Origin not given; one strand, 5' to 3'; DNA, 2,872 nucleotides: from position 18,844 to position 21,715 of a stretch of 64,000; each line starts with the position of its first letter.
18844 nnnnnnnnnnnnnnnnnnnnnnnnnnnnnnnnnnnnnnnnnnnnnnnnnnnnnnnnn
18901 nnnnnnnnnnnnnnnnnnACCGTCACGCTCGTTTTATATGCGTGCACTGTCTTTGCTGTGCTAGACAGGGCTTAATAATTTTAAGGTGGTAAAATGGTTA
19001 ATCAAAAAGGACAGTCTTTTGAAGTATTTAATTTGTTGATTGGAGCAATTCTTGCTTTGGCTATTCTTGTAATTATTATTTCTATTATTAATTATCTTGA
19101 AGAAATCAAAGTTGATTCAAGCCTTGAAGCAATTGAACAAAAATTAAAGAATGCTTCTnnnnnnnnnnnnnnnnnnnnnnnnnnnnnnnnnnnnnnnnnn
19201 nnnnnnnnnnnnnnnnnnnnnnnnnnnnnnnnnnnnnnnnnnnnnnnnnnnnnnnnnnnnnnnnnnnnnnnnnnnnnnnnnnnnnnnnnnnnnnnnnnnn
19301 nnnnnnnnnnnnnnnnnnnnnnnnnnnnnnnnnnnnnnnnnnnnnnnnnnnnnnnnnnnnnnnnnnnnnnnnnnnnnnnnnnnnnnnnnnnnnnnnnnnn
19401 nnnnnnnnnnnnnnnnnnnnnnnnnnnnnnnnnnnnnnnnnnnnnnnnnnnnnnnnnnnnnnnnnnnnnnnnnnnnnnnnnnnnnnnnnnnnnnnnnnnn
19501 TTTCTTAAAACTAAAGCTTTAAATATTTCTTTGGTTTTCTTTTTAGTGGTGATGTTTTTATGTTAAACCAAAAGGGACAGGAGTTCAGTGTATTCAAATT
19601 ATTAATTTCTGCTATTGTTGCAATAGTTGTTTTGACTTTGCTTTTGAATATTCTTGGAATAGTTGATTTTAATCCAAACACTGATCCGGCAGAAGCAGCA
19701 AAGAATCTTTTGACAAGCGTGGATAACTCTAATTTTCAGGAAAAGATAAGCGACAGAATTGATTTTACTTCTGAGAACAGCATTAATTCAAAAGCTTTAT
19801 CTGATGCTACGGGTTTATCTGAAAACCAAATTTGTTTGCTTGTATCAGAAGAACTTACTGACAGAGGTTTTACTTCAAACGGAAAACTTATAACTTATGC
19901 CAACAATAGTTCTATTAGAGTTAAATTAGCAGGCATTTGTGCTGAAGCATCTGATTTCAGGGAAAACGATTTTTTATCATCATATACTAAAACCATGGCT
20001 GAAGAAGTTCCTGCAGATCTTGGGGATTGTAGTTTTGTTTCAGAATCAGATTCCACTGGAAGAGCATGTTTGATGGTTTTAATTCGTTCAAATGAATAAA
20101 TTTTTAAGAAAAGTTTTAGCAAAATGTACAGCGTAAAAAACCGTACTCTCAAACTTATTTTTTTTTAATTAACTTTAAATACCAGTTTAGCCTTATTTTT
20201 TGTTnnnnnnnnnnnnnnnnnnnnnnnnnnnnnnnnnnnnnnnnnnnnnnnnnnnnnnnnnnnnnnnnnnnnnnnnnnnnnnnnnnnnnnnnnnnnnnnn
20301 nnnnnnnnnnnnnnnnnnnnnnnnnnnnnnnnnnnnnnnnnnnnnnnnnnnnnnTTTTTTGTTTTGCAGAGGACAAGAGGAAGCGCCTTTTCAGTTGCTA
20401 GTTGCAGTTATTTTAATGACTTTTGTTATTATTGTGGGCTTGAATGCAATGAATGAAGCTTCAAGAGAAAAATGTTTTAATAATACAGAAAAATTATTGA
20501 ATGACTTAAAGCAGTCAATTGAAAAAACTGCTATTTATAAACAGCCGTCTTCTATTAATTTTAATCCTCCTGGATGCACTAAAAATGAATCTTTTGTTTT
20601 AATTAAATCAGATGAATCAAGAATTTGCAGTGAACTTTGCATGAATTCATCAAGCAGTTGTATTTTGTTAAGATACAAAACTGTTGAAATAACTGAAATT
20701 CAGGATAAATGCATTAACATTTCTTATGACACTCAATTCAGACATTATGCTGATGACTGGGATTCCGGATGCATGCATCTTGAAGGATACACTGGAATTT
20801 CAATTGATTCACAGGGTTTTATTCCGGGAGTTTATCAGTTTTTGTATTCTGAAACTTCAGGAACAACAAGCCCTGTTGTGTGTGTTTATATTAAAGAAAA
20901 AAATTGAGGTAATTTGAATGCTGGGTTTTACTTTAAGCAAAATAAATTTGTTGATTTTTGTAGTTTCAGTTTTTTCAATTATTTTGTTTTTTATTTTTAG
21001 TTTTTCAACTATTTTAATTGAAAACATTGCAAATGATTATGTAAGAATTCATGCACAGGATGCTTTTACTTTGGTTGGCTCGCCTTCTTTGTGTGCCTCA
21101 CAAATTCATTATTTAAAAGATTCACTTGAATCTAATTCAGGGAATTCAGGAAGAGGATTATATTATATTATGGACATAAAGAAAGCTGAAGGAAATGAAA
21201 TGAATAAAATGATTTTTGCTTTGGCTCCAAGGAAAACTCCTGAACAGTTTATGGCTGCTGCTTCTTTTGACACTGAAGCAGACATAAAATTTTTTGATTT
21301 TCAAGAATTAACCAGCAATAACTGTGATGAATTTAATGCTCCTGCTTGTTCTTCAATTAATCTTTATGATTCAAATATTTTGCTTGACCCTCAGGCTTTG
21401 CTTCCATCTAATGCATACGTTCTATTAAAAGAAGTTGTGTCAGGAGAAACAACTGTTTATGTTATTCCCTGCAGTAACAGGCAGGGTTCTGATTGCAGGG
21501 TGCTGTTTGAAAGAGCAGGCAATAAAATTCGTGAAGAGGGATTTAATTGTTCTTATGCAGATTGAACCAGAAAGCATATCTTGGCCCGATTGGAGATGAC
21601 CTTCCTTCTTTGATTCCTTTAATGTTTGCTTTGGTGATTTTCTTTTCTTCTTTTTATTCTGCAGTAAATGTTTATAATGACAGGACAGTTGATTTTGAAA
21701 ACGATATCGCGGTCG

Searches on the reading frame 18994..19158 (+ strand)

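Call 84: search_protein_families(library=pfam, proteins=[window:18994-19158:+], max_evalue=10)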
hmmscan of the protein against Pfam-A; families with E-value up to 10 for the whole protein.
seq(55 aa): 6 families
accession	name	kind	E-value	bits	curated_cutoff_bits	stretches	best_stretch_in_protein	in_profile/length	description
PF17319.7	DUF5362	-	0.0013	19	25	1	11-54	13-56/94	Family of unknown function (DUF5362)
PF19592.4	DUF6097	-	0.021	15.5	27.5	1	13-54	64-106/152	Family of unknown function (DUF6097)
PF12729.13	4HB_MCP_1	-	0.021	14.8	27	1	11-47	4-40/181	Four helix bundle sensory module for signal transduction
PF25667.1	ASFV_P17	-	0.1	13.1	27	1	13-44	39-70/117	African swine fever virus minor capsid protein p17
PF19297.4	QcrA_N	-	0.14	12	27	1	5-36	87-119/222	QcrA subunit N-terminal region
PF12669.12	FeoB_associated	-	0.67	10.7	27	1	13-32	2-21/44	FeoB-associated Cys-rich membrane protein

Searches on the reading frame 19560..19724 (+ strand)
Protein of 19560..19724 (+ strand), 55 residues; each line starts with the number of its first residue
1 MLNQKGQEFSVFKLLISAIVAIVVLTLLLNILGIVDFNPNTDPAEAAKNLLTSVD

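Call 84: search_protein_families(library=pfam, proteins=[window:19560-19724:+], max_evalue=10)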
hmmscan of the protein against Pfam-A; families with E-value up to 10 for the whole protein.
seq(55 aa): 2 families
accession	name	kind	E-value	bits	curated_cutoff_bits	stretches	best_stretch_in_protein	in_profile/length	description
PF02605.20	PsaL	-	0.025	14.7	25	1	7-45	68-106/150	Photosystem I reaction centre subunit XI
PF25392.1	MS_channel_TM1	-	0.12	12.9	27.1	1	12-37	51-76/79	Mechanosensitive ion channel, transmembrane helix 1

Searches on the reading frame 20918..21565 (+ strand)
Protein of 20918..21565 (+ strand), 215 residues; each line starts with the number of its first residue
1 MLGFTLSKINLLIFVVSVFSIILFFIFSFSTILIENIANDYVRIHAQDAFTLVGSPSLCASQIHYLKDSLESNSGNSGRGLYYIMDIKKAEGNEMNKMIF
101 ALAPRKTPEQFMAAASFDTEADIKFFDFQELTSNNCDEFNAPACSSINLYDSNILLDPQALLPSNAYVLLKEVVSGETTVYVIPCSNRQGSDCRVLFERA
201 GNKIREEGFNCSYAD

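Call 9: search_protein_families(library=pfam, proteins=[window:20918-21565:+], max_evalue=0.1)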
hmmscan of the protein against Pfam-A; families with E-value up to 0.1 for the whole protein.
window:20918-21565:+ (215 aa): 0 families

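Call 11: search_protein_families(library=ncbifam, proteins=[window:20918-21565:+], max_evalue=0.1)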
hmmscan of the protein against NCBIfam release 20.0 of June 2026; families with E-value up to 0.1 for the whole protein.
window:20918-21565:+ (215 aa): 0 families

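Call 57: find_homologous_proteins(query=window:20918-21565:+, max_evalue=0.01)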
Query window:20918-21565:+ (215 aa): 25 proteins with E <= 0.01 among 219 candidates.
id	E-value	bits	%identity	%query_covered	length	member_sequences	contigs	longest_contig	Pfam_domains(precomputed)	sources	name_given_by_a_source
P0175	3.1e-137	473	100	100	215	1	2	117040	-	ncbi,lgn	-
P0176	1.6e-108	379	79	99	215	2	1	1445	-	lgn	-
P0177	2.6e-98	346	72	100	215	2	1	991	-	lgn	-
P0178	2.4e-97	343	75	100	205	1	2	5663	-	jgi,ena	-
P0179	8.7e-96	337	71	99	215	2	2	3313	-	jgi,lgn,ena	-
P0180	1.5e-94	333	73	100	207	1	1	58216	-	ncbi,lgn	ncbi:MAG: hypothetical protein ABIJ74_04415 [archaeon]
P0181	4.5e-93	329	72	100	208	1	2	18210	-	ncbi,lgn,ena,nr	ncbi:MAG: hypothetical protein COT90_01565 [Candidatus Diapherotrites archaeon CG10_big_fil_rev_8_21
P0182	4.7e-93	329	72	99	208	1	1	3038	-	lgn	-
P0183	2.9e-91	323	72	99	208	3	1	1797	-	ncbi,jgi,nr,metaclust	ncbi:MAG: hypothetical protein COX63_03150 [Candidatus Diapherotrites archaeon CG_4_10_14_0_2_um_fil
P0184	4.3e-91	322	71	99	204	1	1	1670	-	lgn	-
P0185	2.7e-90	320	69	99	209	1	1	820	-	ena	-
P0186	5.4e-90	319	71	100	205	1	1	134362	-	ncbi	-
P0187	1.6e-88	314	69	100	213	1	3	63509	-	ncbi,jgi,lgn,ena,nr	ncbi:hypothetical protein KKG83_03980 [Candidatus Micrarchaeota archaeon]|nr:hypothetical protein [C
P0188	2.9e-88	313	68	99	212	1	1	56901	-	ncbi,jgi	-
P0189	5.2e-87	309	67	100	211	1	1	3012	-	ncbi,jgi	jgi:hypothetical protein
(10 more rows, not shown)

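Call 70: predict_structure(alignment_id=A3)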
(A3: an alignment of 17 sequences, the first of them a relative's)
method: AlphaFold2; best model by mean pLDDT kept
length: 215 residues; sequences in the alignment: 17
mean_pLDDT: 87.0   pTM: 0.79
mean pLDDT of the five models: 87.0, 86.6, 86.3, 84.9, 83.2
residues with pLDDT >= 90: 121; 70-90: 75; 50-70: 15; < 50: 4
segments of 3 or more residues with pLDDT < 50: 73-76
pLDDT, mean of each block of 10 residues (from residue 1): 79 93 87 88 95 92 91 55 94 88 92 94 94 75 80 92 93 92 86 88 86 70
secondary structure, 60 per line:
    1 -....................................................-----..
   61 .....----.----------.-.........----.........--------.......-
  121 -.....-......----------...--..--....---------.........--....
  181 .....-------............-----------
elements in order: H2-53 E59-65 E83-91 E96-104 E113-119 E122-126 H128-133 E153-156 E166-174 E177-185 H193-204

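Call 73: fold_search(model_id=the predicted structure, library=pdb)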
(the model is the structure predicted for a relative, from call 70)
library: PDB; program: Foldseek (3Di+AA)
matches with E <= 10: 1078; with E <= 0.001: 0
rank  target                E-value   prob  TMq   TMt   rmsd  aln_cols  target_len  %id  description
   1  9db1_A                4.6e-02  0.08  0.15  0.13  17.2       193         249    9  Molecular basis of pathogenicity of the recently emerged FCoV-23 coronavirus. FCoV-23 S Do in proximal conformation (l (released 2025-07-09)
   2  3hn3_B                6.4e-02  0.05  0.12  0.06  18.9       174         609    9  Human beta-glucuronidase at 1.7 A resolution (released 2009-12-01)
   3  3iic_A                1.2e-01  0.04  0.11  0.14  17.7       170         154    7  Crystal structure of CheC-like superfamily protein (YP_001095400.1) from Shewanella SP. PV-4 at 2.13 A resolution (released 2009-08-18)
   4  4ffe_X                1.4e-01  0.05  0.12  0.15  17.4       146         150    8  The structure of cowpox virus CPXV018 (OMCP) (released 2012-06-20)
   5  2r41_D                1.5e-01  0.33  0.15  0.28  13.0       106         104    8  Crystal structure of the protein of unknown function from Enterococcus faecalis (released 2007-09-11)
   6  4hyn_B                1.6e-01  0.05  0.16  0.16  16.2       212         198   13  X-ray crystal structure of Thermotoga maritima FliY (released 2013-04-03)
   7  9b22_A                2.1e-01  0.06  0.15  0.15  16.9       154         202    6  Crystal structure of ADP-ribose diphosphatase from Klebsiella pneumoniae (ADP Ribose and AMP bound) (released 2024-03-27)
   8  6sqj_A                2.1e-01  0.03  0.11  0.10  16.3       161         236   10  Crystal structure of glycoprotein D of Equine Herpesvirus Type 1 (released 2020-09-30)
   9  3h2d_B                2.3e-01  0.05  0.14  0.19  18.5       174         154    9  Crystal structure of a chemotactic chec-like protein (so_3915) from shewanella oneidensis mr-1 at 1.86 A resolution (released 2009-04-28)
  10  9b1z_B                2.4e-01  0.06  0.15  0.15  17.5       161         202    6  Crystal structure of ADP-ribose diphosphatase from Klebsiella pneumoniae (Apo) (released 2024-03-27)
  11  3ci0_I                2.7e-01  0.77  0.28  0.62   5.1        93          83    8  The Crystal Structure of the GspK-GspI-GspJ complex from enterotoxigenic Escherichia coli Type 2 Secretion System (released 2008-04-29)
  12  9dua_A                2.7e-01  0.06  0.15  0.15  16.7       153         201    6  Crystal structure of ADP-ribose diphosphatase from Klebsiella pneumoniae (GMP bound) (released 2024-10-16)
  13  9dre_B                2.7e-01  0.05  0.15  0.16  16.7       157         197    6  Crystal structure of ADP-ribose diphosphatase from Klebsiella pneumoniae (ADP bound, P21 form) (released 2024-10-02)
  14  4hyn_A                2.7e-01  0.04  0.15  0.15  18.5       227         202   10  X-ray crystal structure of Thermotoga maritima FliY (released 2013-04-03)
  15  9drd_A                3.1e-01  0.02  0.10  0.11  18.1       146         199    5  Crystal structure of ADP-ribose diphosphatase from Klebsiella pneumoniae (Apo, monoclinic P form 2) (released 2024-10-02)
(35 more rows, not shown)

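Call 78: search_protein_families(library=phrogs, proteins=[window:20918-21565:+], max_evalue=0.01)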
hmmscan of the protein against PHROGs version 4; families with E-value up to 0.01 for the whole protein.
window:20918-21565:+ (215 aa): 0 families
